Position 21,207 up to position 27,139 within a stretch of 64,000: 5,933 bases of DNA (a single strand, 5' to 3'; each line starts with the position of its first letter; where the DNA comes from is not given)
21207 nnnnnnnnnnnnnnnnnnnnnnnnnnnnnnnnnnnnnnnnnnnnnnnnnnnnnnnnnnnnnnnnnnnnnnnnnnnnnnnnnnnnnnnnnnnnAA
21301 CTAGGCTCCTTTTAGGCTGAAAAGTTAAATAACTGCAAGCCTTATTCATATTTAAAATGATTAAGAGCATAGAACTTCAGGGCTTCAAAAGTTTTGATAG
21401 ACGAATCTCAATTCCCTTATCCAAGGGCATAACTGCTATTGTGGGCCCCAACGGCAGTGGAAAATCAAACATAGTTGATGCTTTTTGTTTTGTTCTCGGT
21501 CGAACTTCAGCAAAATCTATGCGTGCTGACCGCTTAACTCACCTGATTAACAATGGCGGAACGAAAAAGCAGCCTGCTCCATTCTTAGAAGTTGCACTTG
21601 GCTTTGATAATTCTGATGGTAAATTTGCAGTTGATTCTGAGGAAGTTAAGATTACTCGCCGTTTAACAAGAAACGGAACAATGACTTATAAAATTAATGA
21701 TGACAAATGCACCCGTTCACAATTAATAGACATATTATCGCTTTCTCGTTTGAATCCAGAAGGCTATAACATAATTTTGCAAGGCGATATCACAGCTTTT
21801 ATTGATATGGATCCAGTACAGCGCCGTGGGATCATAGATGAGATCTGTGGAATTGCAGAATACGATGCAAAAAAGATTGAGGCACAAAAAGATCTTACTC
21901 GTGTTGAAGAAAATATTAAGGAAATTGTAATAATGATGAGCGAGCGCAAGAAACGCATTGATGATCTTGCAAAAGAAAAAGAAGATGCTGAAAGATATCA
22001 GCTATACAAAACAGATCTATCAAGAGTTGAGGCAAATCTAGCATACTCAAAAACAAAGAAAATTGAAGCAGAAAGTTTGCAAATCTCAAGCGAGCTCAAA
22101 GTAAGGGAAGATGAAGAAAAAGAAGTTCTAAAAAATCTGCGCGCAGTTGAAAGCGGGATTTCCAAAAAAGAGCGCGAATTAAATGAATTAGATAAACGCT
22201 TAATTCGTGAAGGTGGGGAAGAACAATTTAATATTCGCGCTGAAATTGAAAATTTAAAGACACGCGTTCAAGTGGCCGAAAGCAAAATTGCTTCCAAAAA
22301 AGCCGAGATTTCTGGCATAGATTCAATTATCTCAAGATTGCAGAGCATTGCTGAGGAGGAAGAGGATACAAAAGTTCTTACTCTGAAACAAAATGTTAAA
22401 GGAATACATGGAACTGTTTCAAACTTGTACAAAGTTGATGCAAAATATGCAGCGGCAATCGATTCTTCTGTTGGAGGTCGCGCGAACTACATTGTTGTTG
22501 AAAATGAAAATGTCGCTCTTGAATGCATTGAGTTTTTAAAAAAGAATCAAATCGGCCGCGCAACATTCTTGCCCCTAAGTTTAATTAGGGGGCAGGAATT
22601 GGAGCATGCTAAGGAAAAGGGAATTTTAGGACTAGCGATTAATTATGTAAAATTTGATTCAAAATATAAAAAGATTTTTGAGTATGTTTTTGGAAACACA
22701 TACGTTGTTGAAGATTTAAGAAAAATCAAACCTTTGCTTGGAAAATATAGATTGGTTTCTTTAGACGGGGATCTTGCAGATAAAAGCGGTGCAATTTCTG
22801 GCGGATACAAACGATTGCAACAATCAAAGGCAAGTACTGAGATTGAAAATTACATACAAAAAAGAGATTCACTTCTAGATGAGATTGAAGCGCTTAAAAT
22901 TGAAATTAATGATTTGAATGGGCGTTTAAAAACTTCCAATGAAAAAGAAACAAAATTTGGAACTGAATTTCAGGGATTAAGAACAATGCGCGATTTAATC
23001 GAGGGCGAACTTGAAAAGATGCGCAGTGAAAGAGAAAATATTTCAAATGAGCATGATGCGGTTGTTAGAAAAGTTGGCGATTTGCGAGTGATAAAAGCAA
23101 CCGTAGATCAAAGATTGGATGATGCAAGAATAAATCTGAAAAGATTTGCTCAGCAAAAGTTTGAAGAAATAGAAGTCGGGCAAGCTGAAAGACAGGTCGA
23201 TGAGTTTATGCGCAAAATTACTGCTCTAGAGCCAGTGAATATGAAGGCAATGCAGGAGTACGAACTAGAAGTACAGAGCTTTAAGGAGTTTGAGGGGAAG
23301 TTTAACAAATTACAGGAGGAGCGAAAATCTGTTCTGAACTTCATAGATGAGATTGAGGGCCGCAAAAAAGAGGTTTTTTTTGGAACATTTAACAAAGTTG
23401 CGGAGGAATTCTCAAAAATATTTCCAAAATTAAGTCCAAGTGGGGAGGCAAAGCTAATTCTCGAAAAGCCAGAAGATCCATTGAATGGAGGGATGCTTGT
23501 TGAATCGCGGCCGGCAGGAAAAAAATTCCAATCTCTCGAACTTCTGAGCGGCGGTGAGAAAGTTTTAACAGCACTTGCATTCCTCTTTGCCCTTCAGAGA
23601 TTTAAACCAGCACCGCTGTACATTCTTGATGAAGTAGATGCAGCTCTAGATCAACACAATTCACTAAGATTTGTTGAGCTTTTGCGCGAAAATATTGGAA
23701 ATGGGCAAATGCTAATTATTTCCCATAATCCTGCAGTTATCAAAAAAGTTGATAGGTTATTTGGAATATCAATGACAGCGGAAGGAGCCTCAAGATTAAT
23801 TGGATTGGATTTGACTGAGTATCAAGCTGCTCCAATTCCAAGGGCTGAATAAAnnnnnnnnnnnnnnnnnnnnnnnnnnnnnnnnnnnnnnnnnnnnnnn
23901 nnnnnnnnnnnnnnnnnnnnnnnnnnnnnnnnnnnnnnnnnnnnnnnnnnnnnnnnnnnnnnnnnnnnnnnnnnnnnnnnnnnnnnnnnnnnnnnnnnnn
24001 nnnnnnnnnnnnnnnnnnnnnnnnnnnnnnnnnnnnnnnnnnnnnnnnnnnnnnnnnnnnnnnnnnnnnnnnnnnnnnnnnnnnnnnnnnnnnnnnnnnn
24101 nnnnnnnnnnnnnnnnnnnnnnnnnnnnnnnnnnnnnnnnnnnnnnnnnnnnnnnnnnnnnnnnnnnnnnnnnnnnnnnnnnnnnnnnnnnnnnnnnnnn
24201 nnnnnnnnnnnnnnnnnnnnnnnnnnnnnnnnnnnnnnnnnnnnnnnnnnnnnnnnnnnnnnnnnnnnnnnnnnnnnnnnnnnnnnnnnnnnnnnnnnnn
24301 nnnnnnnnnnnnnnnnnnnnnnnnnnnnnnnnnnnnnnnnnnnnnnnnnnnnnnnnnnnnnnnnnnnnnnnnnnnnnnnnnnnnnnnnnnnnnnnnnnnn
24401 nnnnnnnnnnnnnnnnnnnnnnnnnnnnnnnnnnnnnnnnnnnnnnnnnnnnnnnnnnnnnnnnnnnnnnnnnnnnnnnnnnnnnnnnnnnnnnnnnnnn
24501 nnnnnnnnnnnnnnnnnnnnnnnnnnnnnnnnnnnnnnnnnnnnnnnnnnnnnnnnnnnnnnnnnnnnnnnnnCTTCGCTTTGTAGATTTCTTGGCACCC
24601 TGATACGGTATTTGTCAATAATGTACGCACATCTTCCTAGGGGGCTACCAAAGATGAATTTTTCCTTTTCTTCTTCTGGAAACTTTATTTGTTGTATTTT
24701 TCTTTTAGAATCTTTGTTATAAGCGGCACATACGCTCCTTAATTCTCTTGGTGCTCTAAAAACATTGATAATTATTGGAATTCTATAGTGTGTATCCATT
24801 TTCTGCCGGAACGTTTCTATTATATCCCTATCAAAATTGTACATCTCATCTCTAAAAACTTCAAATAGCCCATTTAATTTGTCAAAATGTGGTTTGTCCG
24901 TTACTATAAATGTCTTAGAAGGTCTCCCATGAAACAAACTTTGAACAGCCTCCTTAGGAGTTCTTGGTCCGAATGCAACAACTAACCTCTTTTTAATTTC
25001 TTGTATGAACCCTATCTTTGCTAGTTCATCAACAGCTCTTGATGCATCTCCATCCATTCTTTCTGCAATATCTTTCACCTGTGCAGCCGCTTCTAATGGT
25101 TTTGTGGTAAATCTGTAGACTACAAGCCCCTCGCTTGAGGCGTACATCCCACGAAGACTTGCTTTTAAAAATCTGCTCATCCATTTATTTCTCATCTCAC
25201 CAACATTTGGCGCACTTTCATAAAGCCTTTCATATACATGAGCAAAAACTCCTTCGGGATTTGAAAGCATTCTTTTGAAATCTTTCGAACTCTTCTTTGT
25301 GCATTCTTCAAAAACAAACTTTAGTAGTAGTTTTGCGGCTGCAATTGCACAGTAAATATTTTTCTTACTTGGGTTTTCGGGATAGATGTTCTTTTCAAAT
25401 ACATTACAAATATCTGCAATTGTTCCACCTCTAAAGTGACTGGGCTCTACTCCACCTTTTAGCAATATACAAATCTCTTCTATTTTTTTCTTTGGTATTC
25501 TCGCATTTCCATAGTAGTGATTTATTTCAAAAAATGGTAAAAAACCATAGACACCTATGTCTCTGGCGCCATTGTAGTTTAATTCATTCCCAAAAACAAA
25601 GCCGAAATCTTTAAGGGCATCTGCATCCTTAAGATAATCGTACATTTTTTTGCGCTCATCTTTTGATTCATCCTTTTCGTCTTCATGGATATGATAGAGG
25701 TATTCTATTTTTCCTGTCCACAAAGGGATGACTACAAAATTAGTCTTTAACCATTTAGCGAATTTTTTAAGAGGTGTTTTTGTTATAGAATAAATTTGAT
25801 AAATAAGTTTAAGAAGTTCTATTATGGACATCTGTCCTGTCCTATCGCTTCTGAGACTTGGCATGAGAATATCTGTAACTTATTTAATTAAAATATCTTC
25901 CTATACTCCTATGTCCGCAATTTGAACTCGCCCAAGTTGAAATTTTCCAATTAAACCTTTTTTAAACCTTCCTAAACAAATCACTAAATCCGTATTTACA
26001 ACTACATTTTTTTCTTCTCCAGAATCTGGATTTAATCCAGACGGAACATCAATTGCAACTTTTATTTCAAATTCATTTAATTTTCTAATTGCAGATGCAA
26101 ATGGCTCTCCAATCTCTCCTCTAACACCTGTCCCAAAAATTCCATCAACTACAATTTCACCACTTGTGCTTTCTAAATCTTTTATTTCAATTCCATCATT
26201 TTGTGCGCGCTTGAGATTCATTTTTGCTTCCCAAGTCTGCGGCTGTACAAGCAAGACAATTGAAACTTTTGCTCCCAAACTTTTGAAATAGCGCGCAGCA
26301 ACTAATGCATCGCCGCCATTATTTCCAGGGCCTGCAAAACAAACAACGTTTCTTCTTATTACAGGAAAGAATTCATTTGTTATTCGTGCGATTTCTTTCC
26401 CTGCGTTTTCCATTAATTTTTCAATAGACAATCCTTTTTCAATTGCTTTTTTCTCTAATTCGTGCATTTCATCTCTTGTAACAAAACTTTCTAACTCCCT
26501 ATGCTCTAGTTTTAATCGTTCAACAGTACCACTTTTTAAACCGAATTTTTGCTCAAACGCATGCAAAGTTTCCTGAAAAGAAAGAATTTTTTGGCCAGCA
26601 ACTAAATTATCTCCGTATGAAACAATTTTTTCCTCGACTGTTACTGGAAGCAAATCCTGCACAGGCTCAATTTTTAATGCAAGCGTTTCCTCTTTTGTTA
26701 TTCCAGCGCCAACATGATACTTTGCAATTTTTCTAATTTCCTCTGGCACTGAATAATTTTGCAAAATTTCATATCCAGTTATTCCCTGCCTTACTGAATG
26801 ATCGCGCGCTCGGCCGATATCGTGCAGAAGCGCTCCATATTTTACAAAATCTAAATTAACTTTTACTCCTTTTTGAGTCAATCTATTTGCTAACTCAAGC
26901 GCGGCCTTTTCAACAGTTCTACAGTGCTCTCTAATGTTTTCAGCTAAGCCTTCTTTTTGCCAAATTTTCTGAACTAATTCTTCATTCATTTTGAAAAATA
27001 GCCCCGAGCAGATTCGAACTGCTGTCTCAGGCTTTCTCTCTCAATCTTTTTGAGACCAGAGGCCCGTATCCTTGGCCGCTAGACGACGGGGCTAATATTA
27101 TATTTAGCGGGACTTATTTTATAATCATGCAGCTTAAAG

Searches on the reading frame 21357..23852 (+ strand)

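Call 84: search_protein_families(library=pfam, max_evalue=0.001, proteins=[window:21357-23852:+])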
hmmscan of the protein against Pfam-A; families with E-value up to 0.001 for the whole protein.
window:21357-23852:+ (831 aa): 6 families
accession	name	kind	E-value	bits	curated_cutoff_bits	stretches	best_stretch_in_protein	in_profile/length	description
PF02463.25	SMC_N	-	1.4e-67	227.8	40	1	1-812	1-219/220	RecF/RecN/SMC N terminal domain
PF06470.18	SMC_hinge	-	1.9e-30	106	22.5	1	348-455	2-110/116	SMC proteins Flexible Hinge Domain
PF13476.12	AAA_23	-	5.5e-15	57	27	1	4-247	1-177/201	AAA domain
PF13304.12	AAA_21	-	1.3e-14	55.4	27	2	25-61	1-46/304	AAA domain, putative AbiEii toxin, Type IV TA system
PF13175.12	AAA_15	-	1e-12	48.9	32.1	1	1-370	1-274/374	AAA ATPase domain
PF13555.12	AAA_29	-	1.9e-07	31.2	27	1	4-47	3-46/61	P-loop containing region of AAA domain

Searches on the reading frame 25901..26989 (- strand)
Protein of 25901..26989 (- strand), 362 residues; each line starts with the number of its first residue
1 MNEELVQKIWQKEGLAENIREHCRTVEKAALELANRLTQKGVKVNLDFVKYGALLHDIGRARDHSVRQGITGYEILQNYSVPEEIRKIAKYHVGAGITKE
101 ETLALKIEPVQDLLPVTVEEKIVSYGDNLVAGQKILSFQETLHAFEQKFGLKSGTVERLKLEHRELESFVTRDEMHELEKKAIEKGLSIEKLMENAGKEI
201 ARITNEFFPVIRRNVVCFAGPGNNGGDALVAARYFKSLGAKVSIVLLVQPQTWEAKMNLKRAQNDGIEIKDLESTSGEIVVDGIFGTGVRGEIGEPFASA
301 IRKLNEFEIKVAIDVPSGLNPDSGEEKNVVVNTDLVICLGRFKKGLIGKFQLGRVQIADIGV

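Call 84: search_protein_families(library=pfam, max_evalue=0.001, proteins=[window:25901-26989:-])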
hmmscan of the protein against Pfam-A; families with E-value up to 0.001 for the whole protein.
window:25901-26989:- (362 aa): 2 families
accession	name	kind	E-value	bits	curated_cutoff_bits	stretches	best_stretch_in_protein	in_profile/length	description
PF03853.21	YjeF_N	-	3.6e-39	134.9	24.9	1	190-345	2-169/169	YjeF-related protein N-terminus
PF01966.28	HD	-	1.6e-10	41.7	22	1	21-130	3-114/116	HD domain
